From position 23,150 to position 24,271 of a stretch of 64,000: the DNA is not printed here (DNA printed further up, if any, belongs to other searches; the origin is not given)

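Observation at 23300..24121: LpxK homolog lacks the P-loop and every other kinase motif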

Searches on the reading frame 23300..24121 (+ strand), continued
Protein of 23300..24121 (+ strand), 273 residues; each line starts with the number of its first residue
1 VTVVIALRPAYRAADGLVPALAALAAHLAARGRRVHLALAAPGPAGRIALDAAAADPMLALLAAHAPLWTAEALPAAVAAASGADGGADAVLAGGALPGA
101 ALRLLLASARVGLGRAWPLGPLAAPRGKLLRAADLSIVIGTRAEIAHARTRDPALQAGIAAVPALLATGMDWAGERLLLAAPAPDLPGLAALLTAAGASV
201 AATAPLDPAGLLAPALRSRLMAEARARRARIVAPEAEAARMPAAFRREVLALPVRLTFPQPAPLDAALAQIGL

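Call 42: find_encoding_contigs(protein=P0013, flank=10000, max_places=2)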
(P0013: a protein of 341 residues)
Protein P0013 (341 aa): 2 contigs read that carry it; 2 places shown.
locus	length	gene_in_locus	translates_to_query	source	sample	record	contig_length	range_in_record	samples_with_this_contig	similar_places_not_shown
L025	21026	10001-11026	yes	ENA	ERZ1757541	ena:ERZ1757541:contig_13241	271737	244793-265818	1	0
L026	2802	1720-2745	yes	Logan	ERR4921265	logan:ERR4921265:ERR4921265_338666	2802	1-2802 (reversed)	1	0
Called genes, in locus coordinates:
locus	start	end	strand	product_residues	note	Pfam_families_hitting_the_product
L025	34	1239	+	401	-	PF01321:Creatinase_N, PF00557:Peptidase_M24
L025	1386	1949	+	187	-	PF07509:DUF1523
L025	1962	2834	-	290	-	PF04976:DmsC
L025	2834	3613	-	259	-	PF25160:LdpA_Fe-S-bd (faint), PF12838:Fer4_7, PF13247:Fer4_11, PF13187:Fer4_9 (weak), PF13237:Fer4_10, PF12797:Fer4_2 (weak), PF00037:Fer4, PF12837:Fer4_6 (weak), +3 more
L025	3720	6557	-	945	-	PF04879:Molybdop_Fe4S4, PF00384:Molybdopterin, PF01568:Molydop_binding (weak)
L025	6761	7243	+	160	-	PF00293:NUDIX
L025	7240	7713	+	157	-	-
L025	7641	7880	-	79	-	-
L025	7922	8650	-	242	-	PF00117:GATase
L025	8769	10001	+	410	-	PF04413:Glycos_transf_N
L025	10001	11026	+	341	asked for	PF02606:LpxK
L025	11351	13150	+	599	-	PF00009:GTP_EFTU, PF03144:GTP_EFTU_D2, PF14492:EFG_III (weak), PF00679:EFG_C, PF06421:LepA_C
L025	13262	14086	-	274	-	PF00528:BPD_transp_1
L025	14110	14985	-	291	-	PF12974:Phosphonate-bd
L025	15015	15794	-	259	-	PF03193:RsgA_GTPase (faint), PF02463:SMC_N (faint), PF00005:ABC_tran, PF13304:AAA_21 (faint)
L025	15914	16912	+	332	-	PF00389:2-Hacid_dh, PF02826:2-Hacid_dh_C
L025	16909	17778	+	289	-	PF00126:HTH_1, PF03466:LysR_substrate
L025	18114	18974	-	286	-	PF15461:BCD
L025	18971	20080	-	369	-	PF05834:Lycopene_cycl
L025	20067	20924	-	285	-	PF00494:SQS_PSY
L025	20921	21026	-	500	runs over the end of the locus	PF00070:Pyr_redox (faint), PF01266:DAO (weak), PF03486:HI0933_like (faint), PF07992:Pyr_redox_2 (faint), PF12831:FAD_oxidored (faint), PF13450:NAD_binding_8, PF01593:Amino_oxidase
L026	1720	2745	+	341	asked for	PF02606:LpxK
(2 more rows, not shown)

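Call 43: predict_structure(alignment_id=A1)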
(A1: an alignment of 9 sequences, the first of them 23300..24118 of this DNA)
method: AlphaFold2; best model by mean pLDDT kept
length: 273 residues; sequences in the alignment: 9
mean_pLDDT: 87.6   pTM: 0.85
mean pLDDT of the five models: 87.6, 86.8, 86.4, 85.9, 85.3
residues with pLDDT >= 90: 160; 70-90: 88; 50-70: 19; < 50: 6
segments of 3 or more residues with pLDDT < 50: 116-121
pLDDT, mean of each block of 10 residues (from residue 1): 93 77 95 95 84 71 91 94 87 93 93 56 68 92 92 90 85 93 89 94 84 86 96 89 88 92 97 95
secondary structure, 60 per line:
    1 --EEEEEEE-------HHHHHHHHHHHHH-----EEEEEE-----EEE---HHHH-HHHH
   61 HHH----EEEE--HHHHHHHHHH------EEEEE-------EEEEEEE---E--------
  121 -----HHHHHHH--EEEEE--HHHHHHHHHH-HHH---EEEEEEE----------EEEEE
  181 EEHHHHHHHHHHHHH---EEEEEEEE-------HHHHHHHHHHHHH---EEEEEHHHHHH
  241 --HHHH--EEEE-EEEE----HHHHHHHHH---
elements in order: E3-9 H17-29 E35-40 E46-48 H52-55 H57-63 E68-71 H74-83 E90-94 E102-108 H126-132 E135-139 H142-151 E159-165 E176-182 H183-195 E199-206 H214-226 E230-234 H235-240 H243-246 E249-252 E254-257 H262-270
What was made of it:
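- AF2 pLDDT 87.6 and pTM 0.85 (call 43). The AF2 model is confident (call 43).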

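Call 47: fold_search(model_id=the predicted structure, library=pdb)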
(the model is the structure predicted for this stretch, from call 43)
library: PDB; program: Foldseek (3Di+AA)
matches with E <= 10: 1065; with E <= 0.001: 6
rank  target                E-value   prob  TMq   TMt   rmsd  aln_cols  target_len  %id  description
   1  8oru_AAA              3.8e-09  1.00  0.61  0.40   5.9       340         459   15  cyclic 2,3-diphosphoglycerate synthetase from the hyperthermophilic archaeon Methanothermus fervidus bound to 2,3-di (released 2023-12-06)
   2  8ork                  2.0e-08  1.00  0.61  0.39   6.0       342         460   14  cyclic 2,3-diphosphoglycerate synthetase from the hyperthermophilic archaeon Methanothermus fervidus (released 2023-12-06)
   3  4itn                  1.3e-07  1.00  0.61  0.55   5.6       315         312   14  Crystal structure of "compact P-loop" LpxK from Aquifex aeolicus in complex with chloride at 2.2 angstrom resolution (released 2013-04-03)
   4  4lkv_B                2.9e-07  1.00  0.58  0.52   6.3       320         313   12  Determinants of lipid substrate and membrane binding for the tetraacyldisaccharide-1-phosphate 4 -kinase LpxK (released 2014-07-09)
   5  4ehx                  5.0e-07  1.00  0.62  0.55   5.6       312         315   13  Crystal structure of LpxK from Aquifex aeolicus at 1.9 angstrom resolution (released 2012-08-29)
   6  4lkv_C                2.9e-06  1.00  0.58  0.52   6.3       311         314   13  Determinants of lipid substrate and membrane binding for the tetraacyldisaccharide-1-phosphate 4 -kinase LpxK (released 2014-07-09)
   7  2qm8_B                1.3e-03  1.00  0.34  0.29   6.1       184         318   14  MeaB, A Bacterial Homolog of MMAA, in the Nucleotide Free Form (released 2007-08-28)
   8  5l3s_F                1.7e-03  1.00  0.34  0.33   5.7       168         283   14  Structure of the GTPase heterodimer of crenarchaeal SRP54 and FtsY (released 2016-06-08)
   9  8i9o_A                1.9e-03  0.92  0.35  0.21  11.1       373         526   13  ecCTPS filament bound with CTP, NADH, DON (released 2024-02-14)
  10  5l3s_H                2.0e-03  1.00  0.30  0.30   6.1       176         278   15  Structure of the GTPase heterodimer of crenarchaeal SRP54 and FtsY (released 2016-06-08)
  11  9kao_B                2.1e-03  0.96  0.37  0.23  11.1       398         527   14  CTP synthetase of pseudomonas aeruginosa PAO1 (released 2025-11-12)
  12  9kao_A                2.3e-03  0.95  0.38  0.23  10.2       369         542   14  CTP synthetase of pseudomonas aeruginosa PAO1 (released 2025-11-12)
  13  3p32                  2.4e-03  1.00  0.32  0.29   8.8       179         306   18  Hydrolysis of GTP to GDP by an MCM-associated and MeaB- and MMAA-like G-protein from Mycobacterium tuberculosis (released 2010-11-10)
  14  5j1j_A                2.7e-03  0.77  0.24  0.24  14.3       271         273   17  Structure of FleN-AMPPNP complex (released 2017-03-29)
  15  5l3s_B                4.2e-03  1.00  0.36  0.35   6.1       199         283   14  Structure of the GTPase heterodimer of crenarchaeal SRP54 and FtsY (released 2016-06-08)
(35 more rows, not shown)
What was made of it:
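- On LpxK (PF02606, EC 2.7.1.130): Foldseek to 4itn, 4ehx and 4lkv at E 1e-7 to 3e-6 with TM 0.58-0.62 (call 47).
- Foldseek hits Aquifex LpxK 4itn, 4ehx and 4lkv at E 1e-7 to 3e-6 with TM 0.58-0.62 (call 47). The fold is retained (calls 43, 47).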

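Call 48: list_cluster_members(proteins=[P0019, P0022, P0024, P0027, P0028, P0029, P0031, P0032, P0033, P0036])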
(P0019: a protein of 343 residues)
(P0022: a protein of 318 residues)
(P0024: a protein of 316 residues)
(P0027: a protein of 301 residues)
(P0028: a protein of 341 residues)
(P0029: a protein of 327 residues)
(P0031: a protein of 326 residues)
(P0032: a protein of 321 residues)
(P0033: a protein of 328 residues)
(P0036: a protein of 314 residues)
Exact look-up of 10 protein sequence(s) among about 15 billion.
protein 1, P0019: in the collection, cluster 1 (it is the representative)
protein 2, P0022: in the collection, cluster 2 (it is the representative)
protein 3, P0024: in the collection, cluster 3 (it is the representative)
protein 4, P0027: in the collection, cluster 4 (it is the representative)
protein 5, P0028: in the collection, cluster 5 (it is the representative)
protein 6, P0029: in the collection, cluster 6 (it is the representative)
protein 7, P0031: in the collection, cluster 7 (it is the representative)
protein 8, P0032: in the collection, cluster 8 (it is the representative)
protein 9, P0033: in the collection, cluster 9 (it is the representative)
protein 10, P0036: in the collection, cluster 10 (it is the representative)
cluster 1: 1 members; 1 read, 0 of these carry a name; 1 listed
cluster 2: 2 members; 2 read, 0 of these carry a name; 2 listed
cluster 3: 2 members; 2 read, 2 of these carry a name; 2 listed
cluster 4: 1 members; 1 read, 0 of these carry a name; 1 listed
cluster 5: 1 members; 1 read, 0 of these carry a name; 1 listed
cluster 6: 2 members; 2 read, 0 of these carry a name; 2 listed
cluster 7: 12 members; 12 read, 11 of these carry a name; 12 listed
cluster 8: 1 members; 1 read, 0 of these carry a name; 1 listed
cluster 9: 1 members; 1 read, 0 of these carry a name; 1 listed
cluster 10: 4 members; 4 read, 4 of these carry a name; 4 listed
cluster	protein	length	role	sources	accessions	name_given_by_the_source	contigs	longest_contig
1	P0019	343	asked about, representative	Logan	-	-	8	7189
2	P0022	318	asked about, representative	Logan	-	-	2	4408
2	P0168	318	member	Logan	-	-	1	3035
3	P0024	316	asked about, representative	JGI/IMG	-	tetraacyldisaccharide 4'-kinase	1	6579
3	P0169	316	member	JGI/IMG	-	tetraacyldisaccharide 4'-kinase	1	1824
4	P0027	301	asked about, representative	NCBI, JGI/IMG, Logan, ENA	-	-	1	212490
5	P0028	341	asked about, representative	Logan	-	-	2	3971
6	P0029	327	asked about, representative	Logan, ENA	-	-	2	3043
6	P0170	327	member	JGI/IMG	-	-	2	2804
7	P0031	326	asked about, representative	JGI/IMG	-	tetraacyldisaccharide 4'-kinase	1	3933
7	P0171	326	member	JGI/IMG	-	tetraacyldisaccharide 4'-kinase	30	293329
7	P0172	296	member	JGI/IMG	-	tetraacyldisaccharide 4'-kinase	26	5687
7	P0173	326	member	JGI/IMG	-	tetraacyldisaccharide 4'-kinase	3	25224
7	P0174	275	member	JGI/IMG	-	tetraacyldisaccharide 4'-kinase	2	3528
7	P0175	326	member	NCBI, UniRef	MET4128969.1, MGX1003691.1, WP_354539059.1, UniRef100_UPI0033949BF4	tetraacyldisaccharide 4'-kinase [Roseovarius sp. MBR-6] | tetraacyldisaccharide 4'-kinase n=1 Tax=Roseovarius sp. MBR-6 TaxID=3156459 ...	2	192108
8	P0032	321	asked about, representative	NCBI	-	-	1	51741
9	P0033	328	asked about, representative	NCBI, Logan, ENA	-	-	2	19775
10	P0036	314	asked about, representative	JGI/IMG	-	tetraacyldisaccharide 4'-kinase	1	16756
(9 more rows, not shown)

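Call 49: list_cluster_members(proteins=[P0039, P0041, P0046, P0048, P0051, P0057, P0062, P0076, P0152, P0021])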
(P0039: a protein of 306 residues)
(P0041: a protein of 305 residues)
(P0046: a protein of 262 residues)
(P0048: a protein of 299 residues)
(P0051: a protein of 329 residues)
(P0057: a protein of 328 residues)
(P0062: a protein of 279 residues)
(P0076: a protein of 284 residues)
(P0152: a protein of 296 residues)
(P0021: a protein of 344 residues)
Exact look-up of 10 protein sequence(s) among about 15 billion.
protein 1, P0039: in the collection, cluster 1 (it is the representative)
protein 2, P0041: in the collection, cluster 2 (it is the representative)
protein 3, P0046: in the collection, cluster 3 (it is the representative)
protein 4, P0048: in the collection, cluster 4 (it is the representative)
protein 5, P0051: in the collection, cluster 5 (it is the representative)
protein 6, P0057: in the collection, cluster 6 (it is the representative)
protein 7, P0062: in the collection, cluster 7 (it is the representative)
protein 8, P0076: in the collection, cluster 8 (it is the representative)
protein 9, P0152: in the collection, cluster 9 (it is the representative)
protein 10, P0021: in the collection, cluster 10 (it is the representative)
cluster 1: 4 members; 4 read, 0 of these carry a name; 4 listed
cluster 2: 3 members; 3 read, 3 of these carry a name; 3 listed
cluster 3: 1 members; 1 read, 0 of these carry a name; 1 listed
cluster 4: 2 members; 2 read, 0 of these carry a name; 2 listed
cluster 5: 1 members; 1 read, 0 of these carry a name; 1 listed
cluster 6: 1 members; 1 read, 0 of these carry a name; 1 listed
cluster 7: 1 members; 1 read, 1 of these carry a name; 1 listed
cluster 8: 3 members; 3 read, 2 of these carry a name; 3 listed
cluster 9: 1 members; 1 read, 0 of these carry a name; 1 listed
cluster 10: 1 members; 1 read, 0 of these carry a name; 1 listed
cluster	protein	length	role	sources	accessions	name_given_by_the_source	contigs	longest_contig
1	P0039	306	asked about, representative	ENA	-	-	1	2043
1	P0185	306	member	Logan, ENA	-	-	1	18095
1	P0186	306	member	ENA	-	-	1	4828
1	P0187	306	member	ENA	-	-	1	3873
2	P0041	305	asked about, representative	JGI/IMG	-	tetraacyldisaccharide 4'-kinase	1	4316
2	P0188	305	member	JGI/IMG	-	tetraacyldisaccharide 4'-kinase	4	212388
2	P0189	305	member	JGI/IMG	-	tetraacyldisaccharide 4'-kinase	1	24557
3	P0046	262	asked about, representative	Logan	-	-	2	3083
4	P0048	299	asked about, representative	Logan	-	-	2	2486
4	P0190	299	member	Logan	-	-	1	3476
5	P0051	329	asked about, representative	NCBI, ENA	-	-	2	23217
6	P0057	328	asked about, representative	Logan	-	-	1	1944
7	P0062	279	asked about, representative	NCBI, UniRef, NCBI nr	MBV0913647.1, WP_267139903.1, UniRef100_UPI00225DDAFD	tetraacyldisaccharide 4'-kinase [Anianabacter salinae] | tetraacyldisaccharide 4'-kinase n=1 Tax=Anianabacter salinae TaxID=2851023 ...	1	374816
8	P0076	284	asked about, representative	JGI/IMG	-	hypothetical protein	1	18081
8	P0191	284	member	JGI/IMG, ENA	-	hypothetical protein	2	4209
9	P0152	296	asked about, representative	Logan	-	-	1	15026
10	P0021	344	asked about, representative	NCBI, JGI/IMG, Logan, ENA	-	-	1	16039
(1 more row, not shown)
